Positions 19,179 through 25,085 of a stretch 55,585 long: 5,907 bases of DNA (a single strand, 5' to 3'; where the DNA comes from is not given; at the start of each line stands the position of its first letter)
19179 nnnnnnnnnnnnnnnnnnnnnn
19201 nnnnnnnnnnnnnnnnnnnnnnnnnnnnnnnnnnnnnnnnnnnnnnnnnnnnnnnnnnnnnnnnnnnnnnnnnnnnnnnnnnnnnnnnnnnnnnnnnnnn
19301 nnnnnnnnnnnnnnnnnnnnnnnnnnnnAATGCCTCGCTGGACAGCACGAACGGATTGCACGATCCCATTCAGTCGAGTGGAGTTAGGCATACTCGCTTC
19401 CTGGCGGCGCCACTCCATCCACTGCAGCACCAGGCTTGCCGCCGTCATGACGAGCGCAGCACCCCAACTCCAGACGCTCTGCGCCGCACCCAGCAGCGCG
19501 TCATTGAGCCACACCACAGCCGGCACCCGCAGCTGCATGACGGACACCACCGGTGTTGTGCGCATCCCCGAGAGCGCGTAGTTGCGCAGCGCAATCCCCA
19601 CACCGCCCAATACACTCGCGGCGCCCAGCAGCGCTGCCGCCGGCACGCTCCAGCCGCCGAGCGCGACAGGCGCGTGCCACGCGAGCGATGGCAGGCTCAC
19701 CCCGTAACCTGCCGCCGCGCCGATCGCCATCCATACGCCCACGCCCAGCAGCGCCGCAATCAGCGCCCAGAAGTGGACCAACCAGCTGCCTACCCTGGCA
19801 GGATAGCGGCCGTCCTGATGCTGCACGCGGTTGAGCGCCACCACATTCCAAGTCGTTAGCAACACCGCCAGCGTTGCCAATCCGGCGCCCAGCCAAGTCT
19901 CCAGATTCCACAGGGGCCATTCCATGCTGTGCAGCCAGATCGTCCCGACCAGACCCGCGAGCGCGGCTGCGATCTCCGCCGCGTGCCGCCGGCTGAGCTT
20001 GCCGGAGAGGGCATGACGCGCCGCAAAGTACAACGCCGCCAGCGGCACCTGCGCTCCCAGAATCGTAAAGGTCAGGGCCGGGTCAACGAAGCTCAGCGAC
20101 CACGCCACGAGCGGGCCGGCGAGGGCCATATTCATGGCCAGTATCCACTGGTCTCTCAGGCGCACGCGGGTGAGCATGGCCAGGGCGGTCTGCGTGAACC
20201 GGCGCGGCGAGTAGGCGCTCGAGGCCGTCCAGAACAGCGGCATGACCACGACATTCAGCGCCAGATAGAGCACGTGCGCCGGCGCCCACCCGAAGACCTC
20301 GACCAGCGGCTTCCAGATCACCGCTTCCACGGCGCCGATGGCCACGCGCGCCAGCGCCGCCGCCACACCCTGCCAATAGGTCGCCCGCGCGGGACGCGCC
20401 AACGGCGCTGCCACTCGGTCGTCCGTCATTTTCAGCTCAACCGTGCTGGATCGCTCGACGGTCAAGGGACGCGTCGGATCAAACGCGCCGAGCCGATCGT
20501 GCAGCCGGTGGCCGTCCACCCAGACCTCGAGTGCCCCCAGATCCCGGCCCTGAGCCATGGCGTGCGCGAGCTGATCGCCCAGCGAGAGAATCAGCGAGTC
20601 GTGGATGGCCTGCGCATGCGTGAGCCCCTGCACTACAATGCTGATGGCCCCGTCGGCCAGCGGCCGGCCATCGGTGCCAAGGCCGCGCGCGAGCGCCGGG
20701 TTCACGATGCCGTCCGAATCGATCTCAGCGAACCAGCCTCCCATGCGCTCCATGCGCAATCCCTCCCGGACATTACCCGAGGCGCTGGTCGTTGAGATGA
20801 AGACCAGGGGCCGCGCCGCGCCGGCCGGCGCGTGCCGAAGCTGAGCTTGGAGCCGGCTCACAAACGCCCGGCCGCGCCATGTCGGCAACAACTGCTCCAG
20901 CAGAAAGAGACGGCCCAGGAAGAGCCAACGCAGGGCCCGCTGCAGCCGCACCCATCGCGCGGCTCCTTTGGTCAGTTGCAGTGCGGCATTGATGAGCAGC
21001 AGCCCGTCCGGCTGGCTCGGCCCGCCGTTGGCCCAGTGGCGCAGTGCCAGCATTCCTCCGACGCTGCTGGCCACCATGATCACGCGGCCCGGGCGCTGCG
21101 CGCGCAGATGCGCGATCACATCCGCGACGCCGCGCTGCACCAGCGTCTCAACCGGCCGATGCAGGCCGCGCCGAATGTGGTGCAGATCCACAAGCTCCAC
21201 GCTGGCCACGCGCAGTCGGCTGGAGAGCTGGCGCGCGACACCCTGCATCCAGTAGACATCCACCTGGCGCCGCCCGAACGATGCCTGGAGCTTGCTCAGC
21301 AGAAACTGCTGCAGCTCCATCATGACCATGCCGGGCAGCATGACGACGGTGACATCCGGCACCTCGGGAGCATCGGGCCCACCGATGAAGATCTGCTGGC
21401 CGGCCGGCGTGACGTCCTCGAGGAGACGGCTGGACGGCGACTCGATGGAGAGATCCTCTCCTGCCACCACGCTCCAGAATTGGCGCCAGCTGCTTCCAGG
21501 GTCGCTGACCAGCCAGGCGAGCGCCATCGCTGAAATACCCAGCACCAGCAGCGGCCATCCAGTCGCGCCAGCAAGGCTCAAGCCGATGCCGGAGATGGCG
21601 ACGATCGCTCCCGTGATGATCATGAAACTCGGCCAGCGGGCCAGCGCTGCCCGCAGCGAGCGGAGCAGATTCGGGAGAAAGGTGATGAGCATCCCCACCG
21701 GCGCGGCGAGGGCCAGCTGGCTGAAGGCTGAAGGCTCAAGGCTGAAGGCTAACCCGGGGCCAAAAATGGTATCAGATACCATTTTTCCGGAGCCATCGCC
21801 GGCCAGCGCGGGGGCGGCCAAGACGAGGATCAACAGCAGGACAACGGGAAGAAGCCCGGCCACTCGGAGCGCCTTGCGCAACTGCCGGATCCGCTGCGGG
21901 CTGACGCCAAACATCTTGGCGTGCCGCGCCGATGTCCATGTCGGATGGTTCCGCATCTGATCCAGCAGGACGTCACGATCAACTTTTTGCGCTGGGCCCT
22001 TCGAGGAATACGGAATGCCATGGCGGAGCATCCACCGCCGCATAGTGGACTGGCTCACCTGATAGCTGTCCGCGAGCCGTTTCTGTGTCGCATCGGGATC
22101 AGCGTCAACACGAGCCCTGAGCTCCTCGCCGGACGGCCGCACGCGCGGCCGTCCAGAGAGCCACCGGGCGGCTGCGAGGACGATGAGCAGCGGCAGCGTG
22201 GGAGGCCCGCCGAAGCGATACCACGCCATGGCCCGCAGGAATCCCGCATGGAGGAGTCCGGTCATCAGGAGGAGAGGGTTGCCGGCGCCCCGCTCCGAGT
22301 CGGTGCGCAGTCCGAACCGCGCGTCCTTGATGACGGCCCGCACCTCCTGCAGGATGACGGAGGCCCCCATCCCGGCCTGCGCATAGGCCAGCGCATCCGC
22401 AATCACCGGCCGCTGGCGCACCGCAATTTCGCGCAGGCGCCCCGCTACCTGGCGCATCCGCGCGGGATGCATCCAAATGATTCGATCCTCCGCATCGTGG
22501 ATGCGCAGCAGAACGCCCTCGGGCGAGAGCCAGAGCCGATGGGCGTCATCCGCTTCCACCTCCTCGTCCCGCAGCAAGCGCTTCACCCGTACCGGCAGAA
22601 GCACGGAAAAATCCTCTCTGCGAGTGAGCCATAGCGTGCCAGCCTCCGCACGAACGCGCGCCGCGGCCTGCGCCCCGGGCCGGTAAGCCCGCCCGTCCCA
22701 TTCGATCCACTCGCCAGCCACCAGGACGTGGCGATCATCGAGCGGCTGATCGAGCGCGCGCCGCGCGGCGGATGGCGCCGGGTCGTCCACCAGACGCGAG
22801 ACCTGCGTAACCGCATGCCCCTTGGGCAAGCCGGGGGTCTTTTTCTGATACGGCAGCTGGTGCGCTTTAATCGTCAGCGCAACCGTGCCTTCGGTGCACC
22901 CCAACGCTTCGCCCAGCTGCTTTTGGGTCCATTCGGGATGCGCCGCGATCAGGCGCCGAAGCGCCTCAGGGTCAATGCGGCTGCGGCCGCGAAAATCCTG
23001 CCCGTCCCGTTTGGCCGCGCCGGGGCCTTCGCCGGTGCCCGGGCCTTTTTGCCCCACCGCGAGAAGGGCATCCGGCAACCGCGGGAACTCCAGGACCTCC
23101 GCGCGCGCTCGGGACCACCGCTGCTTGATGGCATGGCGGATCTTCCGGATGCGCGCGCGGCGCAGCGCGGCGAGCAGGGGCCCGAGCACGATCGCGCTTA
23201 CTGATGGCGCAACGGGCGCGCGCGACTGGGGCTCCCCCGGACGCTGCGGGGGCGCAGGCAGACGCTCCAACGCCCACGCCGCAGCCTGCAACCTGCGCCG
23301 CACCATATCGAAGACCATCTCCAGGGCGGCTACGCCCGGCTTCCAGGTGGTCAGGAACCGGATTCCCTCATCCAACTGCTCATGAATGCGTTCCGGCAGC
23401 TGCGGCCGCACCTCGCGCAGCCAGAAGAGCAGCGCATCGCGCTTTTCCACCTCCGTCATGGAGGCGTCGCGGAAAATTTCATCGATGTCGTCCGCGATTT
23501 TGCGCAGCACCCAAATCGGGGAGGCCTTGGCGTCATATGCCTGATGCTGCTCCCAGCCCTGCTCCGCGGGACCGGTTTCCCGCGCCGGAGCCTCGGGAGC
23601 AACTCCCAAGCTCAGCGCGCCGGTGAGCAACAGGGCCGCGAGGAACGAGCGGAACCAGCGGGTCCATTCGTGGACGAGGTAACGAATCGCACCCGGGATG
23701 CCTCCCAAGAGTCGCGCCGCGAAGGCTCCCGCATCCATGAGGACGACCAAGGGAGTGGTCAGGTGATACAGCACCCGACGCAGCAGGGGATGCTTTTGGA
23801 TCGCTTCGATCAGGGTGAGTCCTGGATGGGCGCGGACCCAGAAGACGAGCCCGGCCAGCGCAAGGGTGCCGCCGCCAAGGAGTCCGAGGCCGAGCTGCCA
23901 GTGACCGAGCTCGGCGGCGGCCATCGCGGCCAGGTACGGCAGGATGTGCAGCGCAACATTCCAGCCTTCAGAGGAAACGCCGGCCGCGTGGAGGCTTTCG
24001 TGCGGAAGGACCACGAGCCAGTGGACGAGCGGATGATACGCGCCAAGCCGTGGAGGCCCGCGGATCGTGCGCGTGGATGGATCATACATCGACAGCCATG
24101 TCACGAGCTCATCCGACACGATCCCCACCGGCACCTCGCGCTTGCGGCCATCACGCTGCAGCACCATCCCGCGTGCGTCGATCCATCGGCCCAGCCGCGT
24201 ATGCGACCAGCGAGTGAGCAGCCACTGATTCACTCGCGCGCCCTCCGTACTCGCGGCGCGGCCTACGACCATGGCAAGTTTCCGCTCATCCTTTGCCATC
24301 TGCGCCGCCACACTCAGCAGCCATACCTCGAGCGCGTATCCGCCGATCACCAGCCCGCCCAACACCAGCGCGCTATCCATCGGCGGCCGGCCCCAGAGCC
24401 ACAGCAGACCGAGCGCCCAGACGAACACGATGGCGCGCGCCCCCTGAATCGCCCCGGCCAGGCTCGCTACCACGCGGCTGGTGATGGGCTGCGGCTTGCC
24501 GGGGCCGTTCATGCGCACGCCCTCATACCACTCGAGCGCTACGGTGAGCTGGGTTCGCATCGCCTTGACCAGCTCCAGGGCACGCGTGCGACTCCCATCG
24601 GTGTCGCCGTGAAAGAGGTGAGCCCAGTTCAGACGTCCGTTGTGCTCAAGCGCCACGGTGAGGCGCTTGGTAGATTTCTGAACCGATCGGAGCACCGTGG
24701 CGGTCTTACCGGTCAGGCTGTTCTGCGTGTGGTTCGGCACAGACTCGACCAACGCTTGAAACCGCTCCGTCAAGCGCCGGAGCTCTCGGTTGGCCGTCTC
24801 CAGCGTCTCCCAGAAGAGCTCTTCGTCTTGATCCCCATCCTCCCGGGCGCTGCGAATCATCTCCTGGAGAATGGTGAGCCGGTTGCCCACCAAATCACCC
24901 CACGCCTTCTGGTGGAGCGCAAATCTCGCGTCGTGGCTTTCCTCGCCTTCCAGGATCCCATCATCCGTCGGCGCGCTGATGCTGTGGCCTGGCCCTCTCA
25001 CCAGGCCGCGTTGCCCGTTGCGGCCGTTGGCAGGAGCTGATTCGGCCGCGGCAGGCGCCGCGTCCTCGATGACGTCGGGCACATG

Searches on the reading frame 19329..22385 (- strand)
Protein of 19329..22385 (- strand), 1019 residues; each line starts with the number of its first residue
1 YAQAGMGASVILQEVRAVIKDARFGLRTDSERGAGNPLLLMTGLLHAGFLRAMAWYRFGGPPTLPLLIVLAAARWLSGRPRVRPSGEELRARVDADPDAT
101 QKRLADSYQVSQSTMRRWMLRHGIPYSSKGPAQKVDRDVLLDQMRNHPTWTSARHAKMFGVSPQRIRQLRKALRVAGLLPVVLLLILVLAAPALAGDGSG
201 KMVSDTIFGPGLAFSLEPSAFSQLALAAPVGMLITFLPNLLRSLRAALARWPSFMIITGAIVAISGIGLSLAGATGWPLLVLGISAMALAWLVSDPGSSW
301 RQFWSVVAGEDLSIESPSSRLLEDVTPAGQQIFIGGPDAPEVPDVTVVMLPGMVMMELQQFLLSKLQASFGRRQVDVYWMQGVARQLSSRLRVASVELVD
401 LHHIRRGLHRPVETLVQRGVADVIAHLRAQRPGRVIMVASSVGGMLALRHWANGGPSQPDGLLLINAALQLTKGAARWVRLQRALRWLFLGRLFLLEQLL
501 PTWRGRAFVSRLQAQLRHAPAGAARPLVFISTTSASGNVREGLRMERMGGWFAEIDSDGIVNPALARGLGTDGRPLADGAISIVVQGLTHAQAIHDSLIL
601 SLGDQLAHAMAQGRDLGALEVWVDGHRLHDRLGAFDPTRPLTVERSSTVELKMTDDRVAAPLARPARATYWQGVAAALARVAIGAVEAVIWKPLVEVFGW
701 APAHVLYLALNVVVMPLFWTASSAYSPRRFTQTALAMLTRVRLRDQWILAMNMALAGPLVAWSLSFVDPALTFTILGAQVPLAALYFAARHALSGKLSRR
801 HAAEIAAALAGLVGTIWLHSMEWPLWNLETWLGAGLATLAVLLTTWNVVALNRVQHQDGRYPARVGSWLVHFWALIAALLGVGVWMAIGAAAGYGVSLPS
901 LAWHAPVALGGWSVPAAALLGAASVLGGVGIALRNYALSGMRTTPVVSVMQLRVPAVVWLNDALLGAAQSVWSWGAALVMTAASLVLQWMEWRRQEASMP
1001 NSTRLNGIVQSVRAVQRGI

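Call 9: search_protein_families(library=pfam, proteins=[window:19329-22385:-], max_evalue=0.01)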
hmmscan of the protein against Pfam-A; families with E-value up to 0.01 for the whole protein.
window:19329-22385:- (1019 aa): 1 family
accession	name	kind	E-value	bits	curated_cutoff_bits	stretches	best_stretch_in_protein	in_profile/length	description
PF10281.14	Ish1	-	0.0051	17.6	26.6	0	111-147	5-37/37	Putative nuclear envelope organisation protein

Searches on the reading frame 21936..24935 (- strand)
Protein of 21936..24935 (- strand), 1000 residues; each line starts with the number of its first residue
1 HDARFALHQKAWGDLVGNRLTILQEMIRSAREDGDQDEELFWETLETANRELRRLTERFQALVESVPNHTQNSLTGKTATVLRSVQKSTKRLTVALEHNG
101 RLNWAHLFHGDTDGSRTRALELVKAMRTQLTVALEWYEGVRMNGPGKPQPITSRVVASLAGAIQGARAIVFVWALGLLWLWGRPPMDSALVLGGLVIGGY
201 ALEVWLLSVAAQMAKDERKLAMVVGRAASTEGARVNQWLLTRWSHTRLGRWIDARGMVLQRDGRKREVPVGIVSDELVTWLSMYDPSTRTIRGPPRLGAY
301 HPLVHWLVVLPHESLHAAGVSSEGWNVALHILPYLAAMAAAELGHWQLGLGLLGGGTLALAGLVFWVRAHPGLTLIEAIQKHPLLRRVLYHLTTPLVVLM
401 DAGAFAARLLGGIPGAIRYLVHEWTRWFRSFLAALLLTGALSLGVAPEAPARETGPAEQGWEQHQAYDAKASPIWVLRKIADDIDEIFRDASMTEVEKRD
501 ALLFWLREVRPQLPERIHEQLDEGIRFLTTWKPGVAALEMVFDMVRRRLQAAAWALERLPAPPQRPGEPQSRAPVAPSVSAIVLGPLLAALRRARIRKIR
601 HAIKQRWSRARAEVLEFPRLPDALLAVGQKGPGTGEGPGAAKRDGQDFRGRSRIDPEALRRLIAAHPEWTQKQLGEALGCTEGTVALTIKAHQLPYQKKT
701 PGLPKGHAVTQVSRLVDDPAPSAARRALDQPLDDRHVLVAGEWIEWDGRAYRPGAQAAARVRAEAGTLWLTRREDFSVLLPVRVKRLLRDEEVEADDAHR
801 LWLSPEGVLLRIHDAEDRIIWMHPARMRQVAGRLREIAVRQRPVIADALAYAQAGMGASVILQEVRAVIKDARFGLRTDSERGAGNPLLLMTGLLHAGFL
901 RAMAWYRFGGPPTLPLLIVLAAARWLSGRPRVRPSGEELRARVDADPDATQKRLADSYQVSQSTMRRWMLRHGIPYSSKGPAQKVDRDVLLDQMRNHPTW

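Call 9: search_protein_families(library=pfam, proteins=[window:21936-24935:-], max_evalue=0.01)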
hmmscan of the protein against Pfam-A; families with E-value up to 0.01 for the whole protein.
window:21936-24935:- (1000 aa): 4 families
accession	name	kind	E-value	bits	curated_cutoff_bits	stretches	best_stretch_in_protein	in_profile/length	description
PF10281.14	Ish1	-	0.00041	21.1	26.6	0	961-997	5-37/37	Putative nuclear envelope organisation protein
PF13384.12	HTH_23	-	0.00055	20.1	24.6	0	659-691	6-40/50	Homeodomain-like domain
PF04545.22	Sigma70_r4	-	0.00073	19.4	24.1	0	666-685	18-37/50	Sigma-70, region 4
PF08279.18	HTH_11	-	0.0047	17.2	25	0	659-690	6-37/55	HTH domain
